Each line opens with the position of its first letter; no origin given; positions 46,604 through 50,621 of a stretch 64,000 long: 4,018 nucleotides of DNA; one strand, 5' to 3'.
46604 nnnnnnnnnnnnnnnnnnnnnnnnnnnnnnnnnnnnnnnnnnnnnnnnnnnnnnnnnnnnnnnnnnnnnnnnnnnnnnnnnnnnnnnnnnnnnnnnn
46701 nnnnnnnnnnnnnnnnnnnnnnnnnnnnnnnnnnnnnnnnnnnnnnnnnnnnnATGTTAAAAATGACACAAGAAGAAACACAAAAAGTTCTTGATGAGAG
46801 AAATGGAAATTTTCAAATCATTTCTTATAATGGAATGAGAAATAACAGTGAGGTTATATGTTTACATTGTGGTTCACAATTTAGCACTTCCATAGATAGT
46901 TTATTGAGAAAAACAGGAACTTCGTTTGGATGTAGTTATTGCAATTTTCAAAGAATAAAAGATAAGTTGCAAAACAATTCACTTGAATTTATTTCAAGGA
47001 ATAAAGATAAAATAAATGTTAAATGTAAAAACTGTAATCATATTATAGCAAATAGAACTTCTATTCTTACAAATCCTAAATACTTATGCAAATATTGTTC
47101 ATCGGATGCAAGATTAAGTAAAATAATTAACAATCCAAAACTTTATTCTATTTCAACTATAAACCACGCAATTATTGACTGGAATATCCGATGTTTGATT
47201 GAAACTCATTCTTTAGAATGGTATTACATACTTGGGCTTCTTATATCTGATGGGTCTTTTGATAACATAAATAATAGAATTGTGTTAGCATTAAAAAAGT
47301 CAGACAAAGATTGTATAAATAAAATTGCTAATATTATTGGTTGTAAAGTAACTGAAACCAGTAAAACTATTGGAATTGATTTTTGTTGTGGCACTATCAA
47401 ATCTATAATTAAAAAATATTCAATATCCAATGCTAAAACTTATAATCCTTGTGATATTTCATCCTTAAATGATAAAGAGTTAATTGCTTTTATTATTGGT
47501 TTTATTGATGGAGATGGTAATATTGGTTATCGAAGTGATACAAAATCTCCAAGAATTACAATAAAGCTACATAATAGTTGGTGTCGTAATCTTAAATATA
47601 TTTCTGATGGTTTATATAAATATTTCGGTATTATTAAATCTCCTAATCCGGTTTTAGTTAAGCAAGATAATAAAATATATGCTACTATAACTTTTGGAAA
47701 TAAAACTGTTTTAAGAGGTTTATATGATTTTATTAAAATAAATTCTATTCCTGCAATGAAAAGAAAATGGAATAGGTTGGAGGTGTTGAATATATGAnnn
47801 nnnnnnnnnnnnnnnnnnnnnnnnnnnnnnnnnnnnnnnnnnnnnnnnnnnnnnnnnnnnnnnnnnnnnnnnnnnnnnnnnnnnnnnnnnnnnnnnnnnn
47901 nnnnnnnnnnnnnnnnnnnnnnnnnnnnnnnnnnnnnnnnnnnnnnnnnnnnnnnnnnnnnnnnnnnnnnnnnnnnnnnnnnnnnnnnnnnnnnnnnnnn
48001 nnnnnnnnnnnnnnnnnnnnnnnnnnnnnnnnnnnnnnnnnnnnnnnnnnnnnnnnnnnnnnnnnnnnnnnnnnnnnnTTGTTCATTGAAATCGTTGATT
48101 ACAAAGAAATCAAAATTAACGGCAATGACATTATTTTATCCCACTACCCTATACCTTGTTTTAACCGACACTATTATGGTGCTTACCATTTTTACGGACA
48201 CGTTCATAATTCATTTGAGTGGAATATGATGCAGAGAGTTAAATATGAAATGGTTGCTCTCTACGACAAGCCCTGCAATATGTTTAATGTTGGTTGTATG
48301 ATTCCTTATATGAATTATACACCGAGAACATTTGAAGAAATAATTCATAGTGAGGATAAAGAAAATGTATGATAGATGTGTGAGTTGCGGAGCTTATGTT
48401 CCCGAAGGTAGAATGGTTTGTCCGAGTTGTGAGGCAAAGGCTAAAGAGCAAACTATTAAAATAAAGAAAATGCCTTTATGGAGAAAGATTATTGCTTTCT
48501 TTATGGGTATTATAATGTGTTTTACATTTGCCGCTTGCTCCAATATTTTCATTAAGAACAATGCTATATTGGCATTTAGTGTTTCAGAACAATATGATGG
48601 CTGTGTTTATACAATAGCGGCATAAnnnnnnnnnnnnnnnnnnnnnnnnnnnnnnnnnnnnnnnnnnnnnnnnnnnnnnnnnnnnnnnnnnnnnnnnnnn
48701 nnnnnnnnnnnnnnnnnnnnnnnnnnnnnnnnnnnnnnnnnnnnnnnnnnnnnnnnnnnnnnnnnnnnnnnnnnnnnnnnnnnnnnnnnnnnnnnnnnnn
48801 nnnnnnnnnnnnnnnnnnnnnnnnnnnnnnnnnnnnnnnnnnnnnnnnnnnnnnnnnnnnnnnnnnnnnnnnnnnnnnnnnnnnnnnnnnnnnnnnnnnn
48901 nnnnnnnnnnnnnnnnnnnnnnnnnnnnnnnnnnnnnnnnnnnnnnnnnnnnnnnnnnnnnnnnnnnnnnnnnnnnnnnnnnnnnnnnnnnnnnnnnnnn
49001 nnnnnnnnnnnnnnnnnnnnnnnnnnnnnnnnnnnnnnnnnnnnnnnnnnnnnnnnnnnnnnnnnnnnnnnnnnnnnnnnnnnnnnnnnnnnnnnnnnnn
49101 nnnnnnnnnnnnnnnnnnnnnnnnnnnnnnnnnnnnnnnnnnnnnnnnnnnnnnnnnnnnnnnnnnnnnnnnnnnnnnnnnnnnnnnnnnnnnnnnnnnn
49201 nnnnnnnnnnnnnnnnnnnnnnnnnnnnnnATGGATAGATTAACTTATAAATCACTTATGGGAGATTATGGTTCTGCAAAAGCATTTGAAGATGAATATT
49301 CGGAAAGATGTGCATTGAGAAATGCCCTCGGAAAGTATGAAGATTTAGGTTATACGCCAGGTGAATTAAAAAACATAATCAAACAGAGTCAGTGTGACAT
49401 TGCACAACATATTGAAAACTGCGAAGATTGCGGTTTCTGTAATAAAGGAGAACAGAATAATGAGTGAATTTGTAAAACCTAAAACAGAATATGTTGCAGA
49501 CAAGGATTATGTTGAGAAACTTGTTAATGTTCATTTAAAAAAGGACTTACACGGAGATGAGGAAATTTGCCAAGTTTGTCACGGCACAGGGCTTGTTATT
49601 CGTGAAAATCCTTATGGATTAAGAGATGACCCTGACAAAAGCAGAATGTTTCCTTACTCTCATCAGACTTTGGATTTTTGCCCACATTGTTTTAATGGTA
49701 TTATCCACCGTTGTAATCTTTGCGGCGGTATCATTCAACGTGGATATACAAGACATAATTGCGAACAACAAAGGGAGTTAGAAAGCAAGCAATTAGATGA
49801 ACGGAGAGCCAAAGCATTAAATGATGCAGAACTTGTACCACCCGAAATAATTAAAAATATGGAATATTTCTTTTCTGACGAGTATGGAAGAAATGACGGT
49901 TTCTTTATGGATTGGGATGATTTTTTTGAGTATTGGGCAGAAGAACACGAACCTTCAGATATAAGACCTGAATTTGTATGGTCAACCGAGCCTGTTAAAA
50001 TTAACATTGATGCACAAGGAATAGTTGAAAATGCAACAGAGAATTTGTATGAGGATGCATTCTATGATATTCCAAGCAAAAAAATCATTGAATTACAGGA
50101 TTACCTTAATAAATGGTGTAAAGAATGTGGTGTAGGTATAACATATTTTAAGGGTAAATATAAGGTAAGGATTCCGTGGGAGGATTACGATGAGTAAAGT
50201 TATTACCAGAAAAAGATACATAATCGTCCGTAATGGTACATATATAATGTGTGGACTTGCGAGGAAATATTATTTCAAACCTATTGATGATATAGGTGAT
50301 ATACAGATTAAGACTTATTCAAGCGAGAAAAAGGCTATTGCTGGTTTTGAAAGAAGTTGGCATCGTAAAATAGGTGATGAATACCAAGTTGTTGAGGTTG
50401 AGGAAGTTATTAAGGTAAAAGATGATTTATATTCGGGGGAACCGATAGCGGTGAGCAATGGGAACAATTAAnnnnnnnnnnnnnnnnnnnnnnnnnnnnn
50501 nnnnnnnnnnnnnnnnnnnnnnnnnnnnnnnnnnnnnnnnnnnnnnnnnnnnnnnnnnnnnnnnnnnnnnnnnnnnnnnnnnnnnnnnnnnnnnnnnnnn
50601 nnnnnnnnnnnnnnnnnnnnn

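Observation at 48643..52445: NMN-adenylyltransferase-like gene next to an NAD-dependent DNA ligase: a phage NAD+ module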

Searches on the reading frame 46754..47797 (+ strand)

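Call 3: search_protein_families(library=pfam, proteins=[window:46754-47797:+], max_evalue=0.01)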
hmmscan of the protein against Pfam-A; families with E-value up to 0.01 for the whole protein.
window:46754-47797:+ (347 aa): 7 families
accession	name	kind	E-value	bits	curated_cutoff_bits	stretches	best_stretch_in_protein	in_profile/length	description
PF14528.11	LAGLIDADG_3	-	1e-06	29.3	22.5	0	243-294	3-49/82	LAGLIDADG-like domain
PF05204.19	Hom_end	-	5.6e-05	23.7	21.1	0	157-204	16-65/110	Homing endonuclease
PF23580.1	Znf_XAF1_N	-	0.00014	21.6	27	1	89-105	6-22/30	XIAP-associated factor 1-like, N-terminal zinc finger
PF25206.1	DUF7836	-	0.00054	20.2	26.7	0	34-67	8-40/59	Domain of unknown function (DUF7836)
PF13717.11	Zn_ribbon_4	-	0.00061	20.1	30.3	0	86-98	23-35/36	zinc-ribbon domain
PF00961.24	LAGLIDADG_1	-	0.0024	19.2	23.1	0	247-295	1-56/102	LAGLIDADG endonuclease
PF14311.12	DUF4379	-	0.0044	17.6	24.5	0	79-116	18-54/56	Probable Treble clef zinc finger domain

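Call 5: search_protein_families(library=phrogs, proteins=[window:46754-47797:+], max_evalue=0.001)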
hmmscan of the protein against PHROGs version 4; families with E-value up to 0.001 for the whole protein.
window:46754-47797:+ (347 aa): 1 family
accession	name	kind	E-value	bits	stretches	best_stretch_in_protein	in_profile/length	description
phrog_4645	-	DNA, RNA and nucleotide metabolism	3.8e-13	50.3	1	81-341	33-299/308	endonuclease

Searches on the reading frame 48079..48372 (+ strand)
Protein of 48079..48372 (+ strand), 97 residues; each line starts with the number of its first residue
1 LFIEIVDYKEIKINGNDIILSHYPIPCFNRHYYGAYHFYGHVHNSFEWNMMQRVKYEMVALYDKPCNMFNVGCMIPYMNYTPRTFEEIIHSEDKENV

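Call 3: search_protein_families(library=pfam, proteins=[window:48079-48372:+], max_evalue=0.01)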
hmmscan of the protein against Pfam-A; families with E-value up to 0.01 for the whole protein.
window:48079-48372:+ (97 aa): 0 families

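Call 5: search_protein_families(library=phrogs, proteins=[window:48079-48372:+], max_evalue=0.001)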
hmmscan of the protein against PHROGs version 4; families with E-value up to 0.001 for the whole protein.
window:48079-48372:+ (97 aa): 1 family
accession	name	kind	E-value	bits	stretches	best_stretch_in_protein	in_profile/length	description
phrog_547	-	other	4e-11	43.5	1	2-94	125-201/245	phosphoesterase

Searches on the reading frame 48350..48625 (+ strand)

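Call 3: search_protein_families(library=pfam, proteins=[window:48350-48625:+], max_evalue=0.01)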
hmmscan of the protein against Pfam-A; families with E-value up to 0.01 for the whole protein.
window:48350-48625:+ (91 aa): 4 families
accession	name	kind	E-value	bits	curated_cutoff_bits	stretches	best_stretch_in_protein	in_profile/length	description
PF18912.6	DZR_2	-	0.00063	20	27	1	9-32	9-32/56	Double zinc ribbon domain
PF13240.11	Zn_Ribbon_1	-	0.00079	19.6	25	1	10-27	2-19/23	zinc-ribbon domain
PF12773.13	DZR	-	0.0029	18.2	27.3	1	8-28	25-45/45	Double zinc ribbon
PF13248.11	Zn_ribbon_3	-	0.0035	17.2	27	1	9-30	4-25/26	zinc-ribbon domain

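Call 5: search_protein_families(library=phrogs, proteins=[window:48350-48625:+], max_evalue=0.001)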
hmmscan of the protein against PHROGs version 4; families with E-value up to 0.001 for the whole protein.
window:48350-48625:+ (91 aa): 0 families

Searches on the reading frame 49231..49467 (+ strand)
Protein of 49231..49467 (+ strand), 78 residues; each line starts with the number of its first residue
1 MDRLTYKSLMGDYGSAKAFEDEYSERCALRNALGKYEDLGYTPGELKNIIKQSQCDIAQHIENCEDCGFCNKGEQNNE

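Call 3: search_protein_families(library=pfam, proteins=[window:49231-49467:+], max_evalue=0.01)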
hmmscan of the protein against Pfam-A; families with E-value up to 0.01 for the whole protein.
window:49231-49467:+ (78 aa): 0 families

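Call 5: search_protein_families(library=phrogs, proteins=[window:49231-49467:+], max_evalue=0.001)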
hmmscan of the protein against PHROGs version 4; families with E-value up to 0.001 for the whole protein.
window:49231-49467:+ (78 aa): 0 families

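Call 90: search_protein_families(library=pfam, proteins=[window:49231-49464:+], max_evalue=1)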
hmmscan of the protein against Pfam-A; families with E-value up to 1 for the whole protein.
window:49231-49464:+ (78 aa): 0 families

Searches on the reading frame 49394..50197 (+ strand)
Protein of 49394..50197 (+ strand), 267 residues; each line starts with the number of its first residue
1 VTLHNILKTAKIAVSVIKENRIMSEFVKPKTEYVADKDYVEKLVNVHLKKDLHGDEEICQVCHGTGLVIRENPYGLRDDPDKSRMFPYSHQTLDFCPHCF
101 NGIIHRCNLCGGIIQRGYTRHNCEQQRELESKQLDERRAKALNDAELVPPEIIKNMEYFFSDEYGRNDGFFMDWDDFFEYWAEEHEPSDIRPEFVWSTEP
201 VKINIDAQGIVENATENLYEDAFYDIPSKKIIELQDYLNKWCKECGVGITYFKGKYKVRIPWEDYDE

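Call 3: search_protein_families(library=pfam, proteins=[window:49394-50197:+], max_evalue=0.01)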
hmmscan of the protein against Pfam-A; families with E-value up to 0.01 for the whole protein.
window:49394-50197:+ (267 aa): 0 families

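Call 5: search_protein_families(library=phrogs, proteins=[window:49394-50197:+], max_evalue=0.001)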
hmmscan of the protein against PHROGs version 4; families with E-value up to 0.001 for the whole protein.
window:49394-50197:+ (267 aa): 0 families

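Call 80: search_protein_families(library=padloc, proteins=[window:49460-50197:+], max_evalue=0.001)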
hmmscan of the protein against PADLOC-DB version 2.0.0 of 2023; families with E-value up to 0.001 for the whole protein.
window:49460-50197:+ (245 aa): 0 families

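Call 82: find_homologous_proteins(query=window:49460-50194:+, max_evalue=0.001)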
Query window:49460-50194:+ (245 aa): 93 proteins with E <= 0.001 among 194 candidates.
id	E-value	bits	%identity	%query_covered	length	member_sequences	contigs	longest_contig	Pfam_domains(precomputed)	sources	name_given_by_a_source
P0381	5.5e-157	539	91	100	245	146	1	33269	-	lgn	-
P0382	3.3e-120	418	68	100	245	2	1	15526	-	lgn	-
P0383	4.7e-117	408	69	100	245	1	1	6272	-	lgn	-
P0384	7.3e-103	362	60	100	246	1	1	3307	-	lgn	-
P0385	1.2e-102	361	62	100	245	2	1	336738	-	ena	-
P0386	4.5e-102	359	61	99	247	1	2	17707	-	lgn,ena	-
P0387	2.5e-101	357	59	99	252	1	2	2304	-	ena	-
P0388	2.0e-100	354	59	100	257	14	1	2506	-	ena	-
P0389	3.8e-100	353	60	99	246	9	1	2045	-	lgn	-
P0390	6.0e-100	352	58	100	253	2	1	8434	-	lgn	-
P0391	1.2e-99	351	59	99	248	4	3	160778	-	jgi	-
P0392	5.2e-99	349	60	100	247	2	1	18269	-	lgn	-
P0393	7.6e-99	348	57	100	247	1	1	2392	-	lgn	-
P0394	1.2e-98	348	58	99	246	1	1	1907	-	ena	-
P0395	2.4e-98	347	56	99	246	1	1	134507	-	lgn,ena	-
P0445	1.6e-76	275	53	100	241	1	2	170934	-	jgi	-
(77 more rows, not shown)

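Call 85: find_encoding_contigs(protein=P0395, flank=6000, max_places=1)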
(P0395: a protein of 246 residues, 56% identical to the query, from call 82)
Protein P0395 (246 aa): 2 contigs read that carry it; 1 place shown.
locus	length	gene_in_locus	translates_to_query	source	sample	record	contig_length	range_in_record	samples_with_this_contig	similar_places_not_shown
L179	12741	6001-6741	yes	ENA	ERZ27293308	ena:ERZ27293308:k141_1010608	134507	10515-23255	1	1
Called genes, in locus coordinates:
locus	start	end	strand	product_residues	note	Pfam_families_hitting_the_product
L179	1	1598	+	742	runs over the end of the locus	-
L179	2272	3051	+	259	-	PF02384:N6_Mtase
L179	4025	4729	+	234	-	-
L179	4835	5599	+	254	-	-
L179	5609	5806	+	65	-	-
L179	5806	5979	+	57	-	-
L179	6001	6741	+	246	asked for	-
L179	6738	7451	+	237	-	PF08902:DUF1848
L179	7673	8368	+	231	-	-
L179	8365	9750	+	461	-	PF01266:DAO (faint), PF03486:HI0933_like (faint), PF07992:Pyr_redox_2 (faint), PF21688:FAD-depend_C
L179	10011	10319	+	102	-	-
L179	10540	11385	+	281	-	PF02772:S-AdoMet_synt_M, PF02773:S-AdoMet_synt_C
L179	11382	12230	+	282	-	-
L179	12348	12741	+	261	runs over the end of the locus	PF00145:DNA_methylase, PF01155:HypA (weak), PF00145:DNA_methylase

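Call 86: find_encoding_contigs(protein=P0445, flank=6000, max_places=1)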
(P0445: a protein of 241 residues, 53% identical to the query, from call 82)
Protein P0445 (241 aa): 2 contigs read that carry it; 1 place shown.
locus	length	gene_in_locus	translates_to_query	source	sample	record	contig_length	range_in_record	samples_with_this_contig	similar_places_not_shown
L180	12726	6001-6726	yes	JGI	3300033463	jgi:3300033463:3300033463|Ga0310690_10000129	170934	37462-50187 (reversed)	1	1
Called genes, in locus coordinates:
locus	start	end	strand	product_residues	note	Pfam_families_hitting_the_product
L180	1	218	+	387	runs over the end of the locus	-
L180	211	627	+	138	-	-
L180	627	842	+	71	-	PF05869:Dam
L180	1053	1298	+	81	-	-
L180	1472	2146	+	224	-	-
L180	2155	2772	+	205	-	PF09643:YopX (faint)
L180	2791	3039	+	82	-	-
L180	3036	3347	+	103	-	-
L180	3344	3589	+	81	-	-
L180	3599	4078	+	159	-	-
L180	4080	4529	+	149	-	PF08010:Phage_30_3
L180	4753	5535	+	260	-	PF01507:PAPS_reduct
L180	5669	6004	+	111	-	-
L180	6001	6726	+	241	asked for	-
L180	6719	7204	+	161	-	-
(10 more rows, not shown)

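Call 91: predict_structure(alignment_id=A4)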
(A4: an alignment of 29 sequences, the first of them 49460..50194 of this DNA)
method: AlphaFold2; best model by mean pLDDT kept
length: 245 residues; sequences in the alignment: 29
mean_pLDDT: 90.0   pTM: 0.60
mean pLDDT of the five models: 90.0, 89.7, 86.9, 85.6, 84.0
residues with pLDDT >= 90: 158; 70-90: 83; 50-70: 4; < 50: 0
segments of 3 or more residues with pLDDT < 50: none
pLDDT, mean of each block of 10 residues (from residue 1): 81 84 86 91 91 81 84 91 92 88 92 90 94 92 94 94 89 94 92 92 95 95 87 95 81
secondary structure, 60 per line:
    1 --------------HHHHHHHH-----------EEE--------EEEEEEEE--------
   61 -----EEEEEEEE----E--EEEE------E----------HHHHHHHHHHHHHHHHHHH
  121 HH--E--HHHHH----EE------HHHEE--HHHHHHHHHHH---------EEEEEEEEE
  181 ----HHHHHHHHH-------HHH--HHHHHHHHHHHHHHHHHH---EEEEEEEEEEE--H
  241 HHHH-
elements in order: H15-22 E34-36 E45-52 E66-73 E81-84 H102-122 H128-132 H152-162 E172-180 H185-193 H206-223 E227-237 H240-244

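Call 93: fold_search(model_id=the predicted structure, library=pdb)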
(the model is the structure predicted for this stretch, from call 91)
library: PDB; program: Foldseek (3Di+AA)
matches with E <= 10: 53; with E <= 0.001: 0
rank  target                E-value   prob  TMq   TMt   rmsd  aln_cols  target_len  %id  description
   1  1pd5_H                1.9e+00  0.02  0.07  0.08  12.0        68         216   15  Crystal structure of E.coli chloramphenicol acetyltransferase type I at 2.5 Angstrom resolution (released 2004-06-01)
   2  6zm5_0                4.1e+00  0.11  0.12  0.21   6.3        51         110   20  Human mitochondrial ribosome in complex with OXA1L, mRNA, A/A tRNA, P/P tRNA and nascent polypeptide (released 2021-01-13)
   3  3ccf_B                4.1e+00  0.03  0.10  0.10  13.2        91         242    8  Crystal structure of putative methyltransferase (YP_321342.1) from Anabaena variabilis ATCC 29413 at 1.90 A resolution (released 2008-03-11)
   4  6mi6_D                4.3e+00  0.04  0.11  0.14  15.1       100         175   15  STRUCTURE OF CHEA DOMAIN P4 IN COMPLEX WITH AN ADP ANALOG (released 2018-12-05)
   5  1pd5_B                4.9e+00  0.01  0.07  0.08  12.3        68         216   13  Crystal structure of E.coli chloramphenicol acetyltransferase type I at 2.5 Angstrom resolution (released 2004-06-01)
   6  8frs_A                5.2e+00  0.02  0.09  0.07  26.6        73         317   10  Pseudomonas phage E217 5-fold vertex (capsid and decorating proteins) (released 2023-07-26)
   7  8ovg_A                5.2e+00  0.01  0.10  0.04  23.2       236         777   12  Human Mitochondrial Lon Y186E Mutant ADP Bound (released 2024-05-08)
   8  8zdy_I                5.6e+00  0.04  0.15  0.20  10.9       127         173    6  Cryo-EM structure of Cas8-HNH system at target free state (released 2024-10-02)
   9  9evs_1V               5.6e+00  0.01  0.09  0.12  11.2       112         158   11  Structure of the flowering plant mitoribosome with P-site tRNA (released 2025-09-03)
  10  3phw_C                5.9e+00  0.01  0.07  0.09  16.9        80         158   14  OTU Domain of Crimean Congo Hemorrhagic Fever Virus in complex with Ubiquitin (released 2011-02-02)
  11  4v19_5                6.3e+00  0.07  0.13  0.25   4.3        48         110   27  Structure of the large subunit of the mammalian mitoribosome, part 1 of 2 (released 2014-10-08)
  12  1b3q_A                6.3e+00  0.04  0.10  0.07  16.0        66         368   17  CRYSTAL STRUCTURE OF CHEA-289, A SIGNAL TRANSDUCING HISTIDINE KINASE (released 1999-12-15)
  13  6e7p_A                6.3e+00  0.03  0.11  0.06   8.5        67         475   15  cryo-EM structure of human TRPML1 with PI35P2 (released 2018-11-28)
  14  7ocp_B                6.7e+00  0.04  0.07  0.03  15.8        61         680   10  NADPH bound to the dehydrogenase domain of the bifunctional mannitol-1-phosphate dehydrogenase/phosphatase MtlD from A (released 2022-04-20)
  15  4fd6                  6.7e+00  0.04  0.10  0.11  10.8        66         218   18  Crystal structure of native arylalkylamine N-Acetyltransferase 2 from the yellow fever mosquito, Aedes aegypti (released 2012-06-27)
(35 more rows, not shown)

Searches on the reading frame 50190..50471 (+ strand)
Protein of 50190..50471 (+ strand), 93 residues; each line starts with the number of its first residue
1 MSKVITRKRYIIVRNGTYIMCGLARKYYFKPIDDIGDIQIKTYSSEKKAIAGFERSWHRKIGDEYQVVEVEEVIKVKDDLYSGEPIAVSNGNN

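Call 3: search_protein_families(library=pfam, proteins=[window:50190-50471:+], max_evalue=0.01)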
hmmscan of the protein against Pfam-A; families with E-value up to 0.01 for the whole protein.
window:50190-50471:+ (93 aa): 0 families

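Call 5: search_protein_families(library=phrogs, proteins=[window:50190-50471:+], max_evalue=0.001)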
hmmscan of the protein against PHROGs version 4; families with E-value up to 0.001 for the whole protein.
window:50190-50471:+ (93 aa): 0 families

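Call 90: search_protein_families(library=pfam, proteins=[window:50190-50468:+], max_evalue=1)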
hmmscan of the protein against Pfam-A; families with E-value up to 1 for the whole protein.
window:50190-50468:+ (93 aa): 1 family
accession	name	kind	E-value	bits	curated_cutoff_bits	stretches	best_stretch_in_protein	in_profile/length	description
PF05406.20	WGR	-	0.038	14.6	22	1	34-68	41-75/79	WGR domain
